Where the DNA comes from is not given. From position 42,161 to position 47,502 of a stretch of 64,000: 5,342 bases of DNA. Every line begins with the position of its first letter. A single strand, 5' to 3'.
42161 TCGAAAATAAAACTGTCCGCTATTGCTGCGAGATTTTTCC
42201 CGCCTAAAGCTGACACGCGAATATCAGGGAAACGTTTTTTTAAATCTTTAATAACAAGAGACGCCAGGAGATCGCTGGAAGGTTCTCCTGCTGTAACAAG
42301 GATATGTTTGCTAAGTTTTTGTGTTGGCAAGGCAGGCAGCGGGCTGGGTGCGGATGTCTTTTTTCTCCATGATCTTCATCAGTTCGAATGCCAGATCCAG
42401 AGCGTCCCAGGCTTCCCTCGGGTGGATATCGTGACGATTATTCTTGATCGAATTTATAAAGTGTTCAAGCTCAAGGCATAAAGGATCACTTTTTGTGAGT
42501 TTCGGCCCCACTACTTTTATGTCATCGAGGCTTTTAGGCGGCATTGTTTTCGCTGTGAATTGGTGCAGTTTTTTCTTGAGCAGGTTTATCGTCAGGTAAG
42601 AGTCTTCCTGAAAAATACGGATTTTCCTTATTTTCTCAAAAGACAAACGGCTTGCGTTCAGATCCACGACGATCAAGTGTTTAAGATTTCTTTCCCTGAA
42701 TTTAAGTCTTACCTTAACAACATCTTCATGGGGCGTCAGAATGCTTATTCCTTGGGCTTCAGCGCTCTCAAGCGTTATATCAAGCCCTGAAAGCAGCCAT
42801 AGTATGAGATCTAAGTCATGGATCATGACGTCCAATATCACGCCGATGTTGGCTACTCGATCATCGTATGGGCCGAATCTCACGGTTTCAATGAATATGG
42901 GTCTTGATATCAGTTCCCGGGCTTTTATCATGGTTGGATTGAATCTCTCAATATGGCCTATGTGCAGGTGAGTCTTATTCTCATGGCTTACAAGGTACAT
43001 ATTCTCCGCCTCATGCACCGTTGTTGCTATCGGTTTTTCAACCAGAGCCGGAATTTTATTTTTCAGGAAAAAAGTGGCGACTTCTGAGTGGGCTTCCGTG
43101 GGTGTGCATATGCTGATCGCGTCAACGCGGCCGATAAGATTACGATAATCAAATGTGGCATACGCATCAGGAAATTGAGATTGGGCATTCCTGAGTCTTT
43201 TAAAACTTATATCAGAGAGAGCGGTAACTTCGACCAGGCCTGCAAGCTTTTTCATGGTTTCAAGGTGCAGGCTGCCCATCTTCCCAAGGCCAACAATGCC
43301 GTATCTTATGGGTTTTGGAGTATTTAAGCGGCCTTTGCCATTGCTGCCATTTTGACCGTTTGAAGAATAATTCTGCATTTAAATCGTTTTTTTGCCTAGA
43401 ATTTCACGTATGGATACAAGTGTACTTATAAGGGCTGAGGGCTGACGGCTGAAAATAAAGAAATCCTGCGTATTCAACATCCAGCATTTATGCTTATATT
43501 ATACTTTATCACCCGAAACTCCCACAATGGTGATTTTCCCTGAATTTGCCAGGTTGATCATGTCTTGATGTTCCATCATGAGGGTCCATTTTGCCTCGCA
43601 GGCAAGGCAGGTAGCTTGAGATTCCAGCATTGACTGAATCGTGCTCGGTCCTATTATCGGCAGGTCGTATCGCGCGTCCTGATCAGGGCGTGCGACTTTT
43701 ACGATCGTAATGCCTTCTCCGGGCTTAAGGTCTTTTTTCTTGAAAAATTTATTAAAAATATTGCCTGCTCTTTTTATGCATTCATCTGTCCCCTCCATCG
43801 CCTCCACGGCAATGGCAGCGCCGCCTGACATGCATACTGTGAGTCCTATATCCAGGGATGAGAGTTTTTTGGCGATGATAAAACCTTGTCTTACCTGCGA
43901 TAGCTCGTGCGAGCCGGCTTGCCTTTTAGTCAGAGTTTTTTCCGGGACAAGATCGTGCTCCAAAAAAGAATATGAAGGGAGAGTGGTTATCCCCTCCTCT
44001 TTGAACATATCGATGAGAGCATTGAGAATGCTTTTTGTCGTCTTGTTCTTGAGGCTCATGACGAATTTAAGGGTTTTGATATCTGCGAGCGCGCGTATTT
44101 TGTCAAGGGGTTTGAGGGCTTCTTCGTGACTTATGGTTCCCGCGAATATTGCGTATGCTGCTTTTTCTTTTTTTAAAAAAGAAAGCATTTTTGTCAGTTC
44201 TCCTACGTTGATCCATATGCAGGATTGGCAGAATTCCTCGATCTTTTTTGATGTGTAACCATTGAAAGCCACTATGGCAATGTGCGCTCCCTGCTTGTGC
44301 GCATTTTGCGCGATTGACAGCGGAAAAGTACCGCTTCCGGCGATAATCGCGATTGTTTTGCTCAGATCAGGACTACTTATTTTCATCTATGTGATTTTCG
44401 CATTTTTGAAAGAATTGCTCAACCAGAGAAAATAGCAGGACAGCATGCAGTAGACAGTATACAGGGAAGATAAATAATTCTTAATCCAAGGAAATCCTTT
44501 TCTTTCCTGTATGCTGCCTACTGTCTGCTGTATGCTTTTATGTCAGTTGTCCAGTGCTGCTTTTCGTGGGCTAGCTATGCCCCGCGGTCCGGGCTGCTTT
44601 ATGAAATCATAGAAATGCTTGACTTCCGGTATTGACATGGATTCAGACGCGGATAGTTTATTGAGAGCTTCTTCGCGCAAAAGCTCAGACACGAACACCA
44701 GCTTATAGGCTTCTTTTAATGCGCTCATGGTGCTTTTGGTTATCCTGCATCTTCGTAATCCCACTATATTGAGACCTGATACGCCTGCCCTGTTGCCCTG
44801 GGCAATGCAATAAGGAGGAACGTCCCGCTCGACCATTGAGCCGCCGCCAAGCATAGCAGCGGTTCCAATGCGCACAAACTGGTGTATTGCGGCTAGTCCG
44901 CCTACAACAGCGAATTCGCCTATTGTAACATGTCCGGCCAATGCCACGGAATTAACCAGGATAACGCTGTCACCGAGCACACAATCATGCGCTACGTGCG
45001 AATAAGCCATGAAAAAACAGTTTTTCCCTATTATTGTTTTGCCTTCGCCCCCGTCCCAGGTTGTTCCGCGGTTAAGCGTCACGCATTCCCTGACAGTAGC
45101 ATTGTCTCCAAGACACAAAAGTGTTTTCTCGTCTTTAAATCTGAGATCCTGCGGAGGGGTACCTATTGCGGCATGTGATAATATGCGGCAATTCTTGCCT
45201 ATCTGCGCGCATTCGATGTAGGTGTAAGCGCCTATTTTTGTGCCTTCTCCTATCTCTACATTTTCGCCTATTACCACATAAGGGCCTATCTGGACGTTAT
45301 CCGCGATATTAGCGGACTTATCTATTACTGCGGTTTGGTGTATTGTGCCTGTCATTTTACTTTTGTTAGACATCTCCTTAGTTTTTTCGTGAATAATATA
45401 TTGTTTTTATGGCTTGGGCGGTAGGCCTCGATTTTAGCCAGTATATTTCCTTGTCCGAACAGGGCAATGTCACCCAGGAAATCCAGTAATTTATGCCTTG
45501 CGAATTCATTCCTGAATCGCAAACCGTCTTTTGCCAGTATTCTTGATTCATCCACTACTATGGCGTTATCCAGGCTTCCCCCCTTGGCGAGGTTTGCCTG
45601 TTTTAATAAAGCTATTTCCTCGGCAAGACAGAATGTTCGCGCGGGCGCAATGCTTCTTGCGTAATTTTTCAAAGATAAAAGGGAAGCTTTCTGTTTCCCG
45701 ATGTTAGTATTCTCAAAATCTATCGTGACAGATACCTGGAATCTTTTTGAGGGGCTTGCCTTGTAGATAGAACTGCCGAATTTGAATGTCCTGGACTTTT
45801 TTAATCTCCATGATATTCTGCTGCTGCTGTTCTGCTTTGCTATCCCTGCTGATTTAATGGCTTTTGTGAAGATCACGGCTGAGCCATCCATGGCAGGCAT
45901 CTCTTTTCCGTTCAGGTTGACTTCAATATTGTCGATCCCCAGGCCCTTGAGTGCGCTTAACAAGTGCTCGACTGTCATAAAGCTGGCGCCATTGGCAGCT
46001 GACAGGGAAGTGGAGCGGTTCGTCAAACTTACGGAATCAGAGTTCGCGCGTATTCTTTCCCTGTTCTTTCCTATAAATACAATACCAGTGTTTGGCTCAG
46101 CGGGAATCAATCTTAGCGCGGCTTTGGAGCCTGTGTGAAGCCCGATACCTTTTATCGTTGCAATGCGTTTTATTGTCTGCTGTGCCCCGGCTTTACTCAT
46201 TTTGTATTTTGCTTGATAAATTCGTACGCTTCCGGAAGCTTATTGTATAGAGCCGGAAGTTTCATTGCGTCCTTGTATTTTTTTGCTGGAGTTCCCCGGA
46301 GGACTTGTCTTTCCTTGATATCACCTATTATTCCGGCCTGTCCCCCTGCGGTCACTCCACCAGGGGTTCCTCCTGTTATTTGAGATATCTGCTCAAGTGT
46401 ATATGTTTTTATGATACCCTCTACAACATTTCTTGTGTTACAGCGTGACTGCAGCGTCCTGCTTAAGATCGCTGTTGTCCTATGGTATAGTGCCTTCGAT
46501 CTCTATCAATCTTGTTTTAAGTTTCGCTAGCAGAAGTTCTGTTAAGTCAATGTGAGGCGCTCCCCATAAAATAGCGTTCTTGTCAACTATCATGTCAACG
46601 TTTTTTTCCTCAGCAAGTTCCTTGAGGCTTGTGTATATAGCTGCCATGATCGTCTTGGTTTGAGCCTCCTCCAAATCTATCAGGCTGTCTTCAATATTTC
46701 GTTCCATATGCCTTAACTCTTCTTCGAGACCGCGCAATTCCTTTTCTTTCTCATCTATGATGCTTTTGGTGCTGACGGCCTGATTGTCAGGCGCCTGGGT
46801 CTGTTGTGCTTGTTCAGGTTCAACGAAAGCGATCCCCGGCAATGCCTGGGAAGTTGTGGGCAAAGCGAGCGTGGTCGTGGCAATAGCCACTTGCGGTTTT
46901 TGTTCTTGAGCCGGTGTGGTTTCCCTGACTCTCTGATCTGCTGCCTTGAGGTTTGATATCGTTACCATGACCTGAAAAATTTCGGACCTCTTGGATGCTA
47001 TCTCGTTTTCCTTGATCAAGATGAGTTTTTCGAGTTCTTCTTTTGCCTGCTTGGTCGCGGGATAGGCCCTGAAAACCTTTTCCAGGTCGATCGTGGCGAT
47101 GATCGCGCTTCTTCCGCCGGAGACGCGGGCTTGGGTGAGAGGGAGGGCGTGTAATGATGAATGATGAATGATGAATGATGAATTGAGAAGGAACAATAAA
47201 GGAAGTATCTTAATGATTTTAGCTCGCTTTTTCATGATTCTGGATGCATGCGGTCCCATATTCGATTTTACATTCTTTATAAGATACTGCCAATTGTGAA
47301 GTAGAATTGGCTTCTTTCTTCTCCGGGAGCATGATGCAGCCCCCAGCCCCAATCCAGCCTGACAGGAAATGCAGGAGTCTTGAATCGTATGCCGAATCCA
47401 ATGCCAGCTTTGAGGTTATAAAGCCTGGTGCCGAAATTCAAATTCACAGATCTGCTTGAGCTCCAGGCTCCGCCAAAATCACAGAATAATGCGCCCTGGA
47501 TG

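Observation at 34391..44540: Family 3: heptamer hairpins with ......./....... units at the recG and lpxA stop codons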

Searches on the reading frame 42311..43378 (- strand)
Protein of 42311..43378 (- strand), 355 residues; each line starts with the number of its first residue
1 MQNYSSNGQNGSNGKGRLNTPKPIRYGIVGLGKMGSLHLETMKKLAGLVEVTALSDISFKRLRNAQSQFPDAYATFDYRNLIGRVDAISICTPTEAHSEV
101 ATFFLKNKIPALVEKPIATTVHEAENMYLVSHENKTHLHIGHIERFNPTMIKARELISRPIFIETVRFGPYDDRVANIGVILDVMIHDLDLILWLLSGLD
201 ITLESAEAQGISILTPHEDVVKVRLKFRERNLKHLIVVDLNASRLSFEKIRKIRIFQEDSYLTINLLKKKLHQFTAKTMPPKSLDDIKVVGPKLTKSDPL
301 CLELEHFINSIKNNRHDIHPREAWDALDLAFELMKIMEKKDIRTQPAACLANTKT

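Call 7: search_protein_families(library=pfam, proteins=[window:42311-43378:-])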
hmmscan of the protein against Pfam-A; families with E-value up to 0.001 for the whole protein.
window:42311-43378:- (355 aa): 1 family
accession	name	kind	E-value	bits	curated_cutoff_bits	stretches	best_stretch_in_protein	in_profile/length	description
PF01408.29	GFO_IDH_MocA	-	1.5e-20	74.5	24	1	24-142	1-120/120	Oxidoreductase family, NAD-binding Rossmann fold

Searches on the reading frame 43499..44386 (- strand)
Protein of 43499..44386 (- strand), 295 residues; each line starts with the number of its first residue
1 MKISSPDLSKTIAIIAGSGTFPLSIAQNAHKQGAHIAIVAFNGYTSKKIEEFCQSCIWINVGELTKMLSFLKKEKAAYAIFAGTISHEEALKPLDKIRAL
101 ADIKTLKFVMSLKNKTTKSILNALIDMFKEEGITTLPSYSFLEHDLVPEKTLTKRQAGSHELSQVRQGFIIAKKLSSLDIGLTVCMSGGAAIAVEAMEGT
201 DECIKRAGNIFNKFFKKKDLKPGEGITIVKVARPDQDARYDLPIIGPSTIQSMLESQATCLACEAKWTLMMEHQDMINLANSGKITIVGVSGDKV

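Call 7: search_protein_families(library=pfam, proteins=[window:43499-44386:-])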
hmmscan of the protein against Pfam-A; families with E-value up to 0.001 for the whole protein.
window:43499-44386:- (295 aa): 2 families
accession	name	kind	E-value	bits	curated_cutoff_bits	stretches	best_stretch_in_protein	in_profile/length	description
PF06230.17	LpxI_C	-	2.9e-38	131.1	25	1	149-288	2-131/131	LpxI C-terminal domain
PF17930.7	LpxI_N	-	6.3e-30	104.2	25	1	12-143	2-127/129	LpxI N-terminal domain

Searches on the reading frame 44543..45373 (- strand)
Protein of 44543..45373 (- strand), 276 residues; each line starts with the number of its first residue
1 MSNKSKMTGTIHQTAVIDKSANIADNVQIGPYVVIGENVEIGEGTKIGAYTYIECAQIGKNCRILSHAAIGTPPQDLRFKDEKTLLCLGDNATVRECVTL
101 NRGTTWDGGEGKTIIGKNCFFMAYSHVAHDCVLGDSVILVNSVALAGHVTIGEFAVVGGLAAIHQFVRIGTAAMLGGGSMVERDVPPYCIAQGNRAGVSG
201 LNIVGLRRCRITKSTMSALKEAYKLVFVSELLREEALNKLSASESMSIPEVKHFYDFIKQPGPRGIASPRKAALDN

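Call 7: search_protein_families(library=pfam, proteins=[window:44543-45373:-])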
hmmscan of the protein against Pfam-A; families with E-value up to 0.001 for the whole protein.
window:44543-45373:- (276 aa): 4 families
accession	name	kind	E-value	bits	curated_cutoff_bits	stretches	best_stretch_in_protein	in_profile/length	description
PF00132.30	Hexapep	-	1.3e-27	94.7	27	3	113-144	2-33/36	Bacterial transferase hexapeptide (six repeats)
PF13720.11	Acetyltransf_11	-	1.5e-23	83.4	24.5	1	184-266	1-81/82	Udp N-acetylglucosamine O-acyltransferase; Domain 2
PF25084.1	LbH_EIF2B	-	4.9e-10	39.8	54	1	25-70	8-53/105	EIF2B subunit epsilon LbH domain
PF25087.1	GMPPB_C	-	2.4e-05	24.4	39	0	15-62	5-52/110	GMPPB C-terminal domain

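Call 9: find_encoding_contigs(protein=window:44543-45373:-, flank=3000, max_places=6)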
Protein window:44543-45373:- (276 aa): no gene with exactly this product is on record in the collection.

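Call 10: find_related_loci(query=window:44543-45373:-, collection=genome_contigs, flank=6000)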
Query window:44543-45373:- (276 aa) in genome_contigs; peptide patterns used: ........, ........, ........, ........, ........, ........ (x = any residue, [..] = any of these).
59 stretches matched a pattern; 19 encode a relative of the query (tblastn E <= 1e-3); 19 distinct loci.
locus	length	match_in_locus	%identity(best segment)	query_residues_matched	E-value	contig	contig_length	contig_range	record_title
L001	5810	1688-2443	48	11-269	1e-74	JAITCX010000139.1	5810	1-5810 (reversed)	MAG: Elusimicrobiota bacterium isolate Nm470_bin11 k119_30982, whole genome shotgun sequence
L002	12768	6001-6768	50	8-266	2e-73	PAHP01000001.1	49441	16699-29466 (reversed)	MAG: Flavobacteriales bacterium isolate NAT180 MHASMcontig_566468, whole genome shotgun sequence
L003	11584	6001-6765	45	1-260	4e-71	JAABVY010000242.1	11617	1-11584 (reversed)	MAG: Candidatus Zixiibacteriota bacterium isolate ACK-K077 K_merged_R1_(paired)_contig_33120, whole genome shotgun seque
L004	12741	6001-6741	45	11-260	8e-70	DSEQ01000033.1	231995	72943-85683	MAG TPA_asm: Candidatus Zixiibacteriota bacterium isolate SpSt-1246 Ga0116196_1000001, whole genome shotgun sequence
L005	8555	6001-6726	47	15-259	2e-68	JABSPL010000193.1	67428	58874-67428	MAG: Flavobacteriaceae bacterium isolate DT_33 DT-Flavobacteriaceae-2_scaffold_193, whole genome shotgun sequence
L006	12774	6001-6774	45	11-270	4e-66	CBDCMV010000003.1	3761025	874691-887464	MAG: Alphaproteobacteria bacterium isolate d4acb477-92b7-4a05-a838-3873ed8152b3 genome assembly, contig: contig_3, whole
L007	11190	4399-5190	43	5-270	6e-65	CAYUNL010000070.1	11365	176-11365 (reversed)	MAG TPA_asm: uncultured Alphaproteobacteria bacterium isolate SRP308112_co1_64 genome assembly, contig: NODE_10580_lengt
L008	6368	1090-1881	43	11-276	1e-64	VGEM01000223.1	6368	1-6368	MAG: Alphaproteobacteria bacterium isolate K_Offshore_80m_m2_101 K_Offshore_80m_m2_101_Ga0194132_10022281, whole genome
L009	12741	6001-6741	44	11-260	3e-61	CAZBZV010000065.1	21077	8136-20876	MAG TPA_asm: uncultured Ignavibacteria bacterium isolate SRP141376_co2_104 genome assembly, contig: NODE_5227_length_210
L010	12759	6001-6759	42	11-266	3e-61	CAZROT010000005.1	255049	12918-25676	MAG TPA_asm: uncultured Yersinia sp. isolate SRP329715_co2_279 genome assembly, contig: NODE_57_length_255049_cov_11.000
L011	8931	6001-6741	44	11-260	3e-61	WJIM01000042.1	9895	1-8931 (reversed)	MAG: Candidatus Zixiibacteriota bacterium isolate Bin_249 k141_304364, whole genome shotgun sequence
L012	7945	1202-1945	43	15-266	6e-60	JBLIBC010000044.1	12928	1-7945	MAG: Glaciecola sp. isolate 3300053770_67 Ga0535642_0005467, whole genome shotgun sequence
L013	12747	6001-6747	41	6-257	4e-58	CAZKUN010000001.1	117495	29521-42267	MAG TPA_asm: uncultured Armatimonadia bacterium isolate SRP308112_co1_172 genome assembly, contig: NODE_72_length_117495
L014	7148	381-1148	38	12-267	8e-52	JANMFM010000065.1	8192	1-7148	MAG: Bdellovibrionales bacterium isolate OTE_70b_metabat_204 OTE_70b_k141_3809841, whole genome shotgun sequence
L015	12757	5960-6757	36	2-267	6e-47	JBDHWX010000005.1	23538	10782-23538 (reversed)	MAG: Bdellovibrionales bacterium isolate AS-MESO-3CA.42 NODE_9189_length_23538_cov_3.328630, whole genome shotgun sequen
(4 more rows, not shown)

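Call 14: find_homologous_proteins(query=window:44543-45373:-, max_evalue=1e-40)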
Query window:44543-45373:- (276 aa): 7542 proteins with E <= 1e-40 among 8000 candidates; the best 120 are listed.
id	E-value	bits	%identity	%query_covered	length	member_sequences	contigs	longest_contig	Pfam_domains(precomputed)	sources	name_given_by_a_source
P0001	6.9e-181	618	100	100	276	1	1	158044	PF00132.31,PF25087.2,PF25084.2,PF13720.12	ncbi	ncbi:acyl-ACP--UDP-N-acetylglucosamine O-acyltransferase [Elusimicrobiota bacterium]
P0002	7.7e-89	316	57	96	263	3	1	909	PF00132.31,PF25087.2,PF25084.2,PF13720.12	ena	-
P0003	1.0e-88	315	56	96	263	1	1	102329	PF00132.31,PF25087.2,PF25084.2,PF13720.12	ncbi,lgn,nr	ncbi:MAG: acyl-ACP--UDP-N-acetylglucosamine O-acyltransferase [Elusimicrobia bacterium]|nr:acyl-ACP-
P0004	1.0e-87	312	53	95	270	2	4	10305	PF00132.31,PF25087.2,PF25084.2,PF13720.12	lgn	-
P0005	4.3e-87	310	57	94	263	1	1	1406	PF00132.31,PF25087.2,PF25084.2,PF13720.12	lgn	-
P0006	2.8e-86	307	55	93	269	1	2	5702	PF00132.31,PF25087.2,PF25084.2,PF13720.12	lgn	-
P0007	3.0e-86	307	57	96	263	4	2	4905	PF00132.31,PF25087.2,PF25084.2,PF13720.12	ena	-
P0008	1.6e-85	305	55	96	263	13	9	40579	PF00132.31,PF25087.2,PF25084.2,PF13720.12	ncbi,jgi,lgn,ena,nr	ncbi:MAG: acyl-[acyl-carrier-protein]--UDP-N-acetylglucosamine O-acyltransferase [Elusimicrobia bact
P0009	1.9e-85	305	53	95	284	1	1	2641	PF00132.31,PF25087.2,PF25084.2,PF13720.12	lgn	-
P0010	2.1e-85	305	50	94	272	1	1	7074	PF00132.31,PF25087.2,PF25084.2,PF13720.12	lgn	-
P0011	3.1e-85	304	52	98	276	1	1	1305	PF00132.31,PF25087.2,PF25084.2,PF13720.12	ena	-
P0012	3.4e-85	304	54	97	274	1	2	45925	PF00132.31,PF25087.2,PF25084.2,PF13720.12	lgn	-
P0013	4.0e-85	304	61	80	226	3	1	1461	PF00132.31,PF25087.2,PF25084.2,PF13720.12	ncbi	ncbi:MAG: acyl-ACP--UDP-N-acetylglucosamine O-acyltransferase, partial [Elusimicrobiota bacterium]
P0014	6.7e-85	303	52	95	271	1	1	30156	PF00132.31,PF25087.2,PF25084.2,PF13720.12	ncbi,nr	ncbi:MAG: acyl-ACP--UDP-N-acetylglucosamine O-acyltransferase [Elusimicrobia bacterium]|nr:acyl-ACP-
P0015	9.5e-85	302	54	95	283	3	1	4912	PF00132.31,PF25087.2,PF25084.2,PF13720.12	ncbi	-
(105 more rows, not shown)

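Call 26: find_encoding_contigs(protein=P0001, flank=1000, max_places=3)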
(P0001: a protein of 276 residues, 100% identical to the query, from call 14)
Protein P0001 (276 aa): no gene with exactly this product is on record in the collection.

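Call 46: find_encoding_contigs(protein=P0003, flank=10000, max_places=2)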
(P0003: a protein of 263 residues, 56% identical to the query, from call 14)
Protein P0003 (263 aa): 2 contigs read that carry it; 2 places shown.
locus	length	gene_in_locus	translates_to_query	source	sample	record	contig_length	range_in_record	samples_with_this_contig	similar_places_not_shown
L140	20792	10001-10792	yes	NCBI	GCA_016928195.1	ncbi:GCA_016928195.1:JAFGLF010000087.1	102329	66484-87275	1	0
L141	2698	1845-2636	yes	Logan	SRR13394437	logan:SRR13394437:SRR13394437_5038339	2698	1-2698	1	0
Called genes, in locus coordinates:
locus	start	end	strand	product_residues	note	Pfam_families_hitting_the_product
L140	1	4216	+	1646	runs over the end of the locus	PF27051:TamB_N (faint), PF04357:TamB (faint)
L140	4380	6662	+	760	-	PF07244:POTRA, PF08479:POTRA_2 (weak), PF07244:POTRA, PF01103:Omp85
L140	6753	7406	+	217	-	PF03938:OmpH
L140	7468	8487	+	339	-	PF04613:LpxD, PF24894:Hexapep_GlmU (faint), PF25084:LbH_EIF2B, PF00132:Hexapep (weak), PF25087:GMPPB_C (weak), PF00132:Hexapep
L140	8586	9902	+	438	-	PF03331:LpxC, PF07977:FabA, PF22818:ApeI-like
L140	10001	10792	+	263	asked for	PF25084:LbH_EIF2B (faint), PF25087:GMPPB_C, PF00132:Hexapep, PF13720:Acetyltransf_11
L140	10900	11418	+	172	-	PF09835:DUF2062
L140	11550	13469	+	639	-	PF05359:DUF748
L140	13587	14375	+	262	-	PF17930:LpxI_N, PF06230:LpxI_C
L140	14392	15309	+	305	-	PF01408:GFO_IDH_MocA, PF22725:GFO_IDH_MocA_C3, PF02894:GFO_IDH_MocA_C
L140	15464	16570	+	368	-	PF02684:LpxB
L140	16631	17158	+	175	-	PF04140:ICMT (faint), PF04191:PEMT (weak)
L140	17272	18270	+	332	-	PF01087:GalP_UDP_transf, PF16268:DUF4921 (faint), PF01230:HIT (faint), PF16285:DUF4931_N, PF02744:GalP_UDP_tr_C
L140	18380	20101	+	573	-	PF00664:ABC_membrane, PF00005:ABC_tran, PF02463:SMC_N (weak)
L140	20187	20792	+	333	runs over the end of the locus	-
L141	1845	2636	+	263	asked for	PF25084:LbH_EIF2B (faint), PF25087:GMPPB_C, PF00132:Hexapep, PF13720:Acetyltransf_11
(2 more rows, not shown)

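Call 47: find_encoding_contigs(protein=P0012, flank=10000, max_places=2)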
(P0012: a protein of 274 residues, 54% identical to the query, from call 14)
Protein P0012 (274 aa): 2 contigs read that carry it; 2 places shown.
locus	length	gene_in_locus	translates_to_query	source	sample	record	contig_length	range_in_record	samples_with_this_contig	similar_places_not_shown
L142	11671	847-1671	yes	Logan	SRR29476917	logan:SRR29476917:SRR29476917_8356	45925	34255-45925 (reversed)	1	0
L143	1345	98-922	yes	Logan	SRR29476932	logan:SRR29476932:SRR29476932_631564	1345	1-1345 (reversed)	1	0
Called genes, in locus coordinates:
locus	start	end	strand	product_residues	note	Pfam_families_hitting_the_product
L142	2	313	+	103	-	?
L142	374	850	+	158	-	PF22817:ApeP-like (weak), PF07977:FabA, PF22818:ApeI-like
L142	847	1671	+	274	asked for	PF00132:Hexapep (weak), PF25084:LbH_EIF2B (weak), PF25087:GMPPB_C, PF00132:Hexapep, PF13720:Acetyltransf_11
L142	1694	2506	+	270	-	PF17930:LpxI_N, PF06230:LpxI_C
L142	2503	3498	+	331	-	PF01408:GFO_IDH_MocA, PF22725:GFO_IDH_MocA_C3, PF02894:GFO_IDH_MocA_C (faint)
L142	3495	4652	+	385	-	PF02684:LpxB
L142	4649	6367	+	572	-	PF00664:ABC_membrane, PF02463:SMC_N, PF00005:ABC_tran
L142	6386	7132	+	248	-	PF02535:Zip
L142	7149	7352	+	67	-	PF02597:ThiS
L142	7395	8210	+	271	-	PF00977:His_biosynth (faint), PF05690:ThiG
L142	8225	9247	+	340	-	-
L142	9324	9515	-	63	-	PF00830:Ribosomal_L28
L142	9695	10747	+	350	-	PF01118:Semialdhyde_dh, PF02774:Semialdhyde_dhC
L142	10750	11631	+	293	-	PF01370:Epimerase, PF04321:RmlD_sub_bind, PF16363:GDP_Man_Dehyd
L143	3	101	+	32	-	?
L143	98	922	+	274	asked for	PF00132:Hexapep (weak), PF25084:LbH_EIF2B (weak), PF25087:GMPPB_C, PF00132:Hexapep, PF13720:Acetyltransf_11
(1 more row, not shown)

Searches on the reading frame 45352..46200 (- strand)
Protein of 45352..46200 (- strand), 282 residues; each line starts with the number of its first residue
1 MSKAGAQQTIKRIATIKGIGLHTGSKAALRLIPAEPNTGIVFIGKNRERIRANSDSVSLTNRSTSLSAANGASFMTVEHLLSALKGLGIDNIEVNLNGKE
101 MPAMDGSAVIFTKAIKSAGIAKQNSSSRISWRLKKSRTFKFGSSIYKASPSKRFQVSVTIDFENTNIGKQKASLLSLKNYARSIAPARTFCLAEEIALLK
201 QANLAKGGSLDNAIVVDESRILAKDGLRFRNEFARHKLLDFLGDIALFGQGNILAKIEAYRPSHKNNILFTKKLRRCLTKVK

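Call 7: search_protein_families(library=pfam, proteins=[window:45352-46200:-])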
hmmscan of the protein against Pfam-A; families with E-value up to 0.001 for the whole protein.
window:45352-46200:- (282 aa): 1 family
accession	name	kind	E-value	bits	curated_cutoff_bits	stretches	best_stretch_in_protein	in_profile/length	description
PF03331.19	LpxC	-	1.5e-87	294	27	1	7-274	1-266/268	UDP-3-O-acyl N-acetylglycosamine deacetylase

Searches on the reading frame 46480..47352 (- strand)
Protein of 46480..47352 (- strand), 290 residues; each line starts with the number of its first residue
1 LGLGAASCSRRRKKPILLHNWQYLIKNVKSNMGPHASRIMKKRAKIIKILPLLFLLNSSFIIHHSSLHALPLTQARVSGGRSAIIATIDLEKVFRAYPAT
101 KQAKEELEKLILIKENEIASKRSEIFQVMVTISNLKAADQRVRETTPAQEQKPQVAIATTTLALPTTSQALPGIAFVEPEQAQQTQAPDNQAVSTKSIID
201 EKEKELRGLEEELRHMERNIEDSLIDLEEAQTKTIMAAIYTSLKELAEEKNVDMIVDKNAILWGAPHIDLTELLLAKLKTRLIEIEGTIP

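Call 79: search_protein_families(library=pfam, proteins=[window:46480-47352:-], max_evalue=0.00001)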
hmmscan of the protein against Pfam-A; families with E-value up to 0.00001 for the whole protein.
window:46480-47352:- (290 aa): 1 family
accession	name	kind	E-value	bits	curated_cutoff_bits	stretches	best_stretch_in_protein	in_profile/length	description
PF03938.19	OmpH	-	9.8e-17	61.9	32.4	1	183-278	47-141/141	Outer membrane protein (OmpH-like)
